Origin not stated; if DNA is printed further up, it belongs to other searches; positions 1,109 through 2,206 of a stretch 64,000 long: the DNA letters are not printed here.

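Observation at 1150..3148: AT-rich two-gene cassette: GIY-YIG-like protein plus AlbA_2/Schlafen-like protein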

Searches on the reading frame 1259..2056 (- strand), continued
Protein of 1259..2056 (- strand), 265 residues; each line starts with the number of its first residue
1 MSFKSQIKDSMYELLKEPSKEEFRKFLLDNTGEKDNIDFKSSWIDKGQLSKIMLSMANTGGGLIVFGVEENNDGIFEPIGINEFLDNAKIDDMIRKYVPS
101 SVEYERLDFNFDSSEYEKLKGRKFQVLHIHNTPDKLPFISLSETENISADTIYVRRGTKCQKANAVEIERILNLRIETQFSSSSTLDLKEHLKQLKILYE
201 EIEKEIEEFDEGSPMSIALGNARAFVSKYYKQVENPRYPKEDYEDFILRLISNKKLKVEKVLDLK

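Call 86: search_protein_families(library=padloc, proteins=[L172:790-1581:+, L174:1167-2018:+, L111:8836-9600:+, L154:7076-7915:+], max_evalue=0.001)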
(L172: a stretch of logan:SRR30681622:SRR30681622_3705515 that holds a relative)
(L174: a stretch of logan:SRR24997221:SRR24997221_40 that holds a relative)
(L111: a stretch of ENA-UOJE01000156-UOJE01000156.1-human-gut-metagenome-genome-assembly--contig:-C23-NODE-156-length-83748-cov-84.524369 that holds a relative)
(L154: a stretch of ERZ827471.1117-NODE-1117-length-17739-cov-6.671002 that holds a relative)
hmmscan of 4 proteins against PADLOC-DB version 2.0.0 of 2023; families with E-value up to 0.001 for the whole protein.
L172:790-1581:+ (264 aa): 1 family
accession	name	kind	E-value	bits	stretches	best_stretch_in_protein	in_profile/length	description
PDLC00733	Effector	-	4.4e-08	30.4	1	50-162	260-373/388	TIR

L174:1167-2018:+ (284 aa): 0 families

L111:8836-9600:+ (255 aa): 0 families

L154:7076-7915:+ (280 aa): 0 families
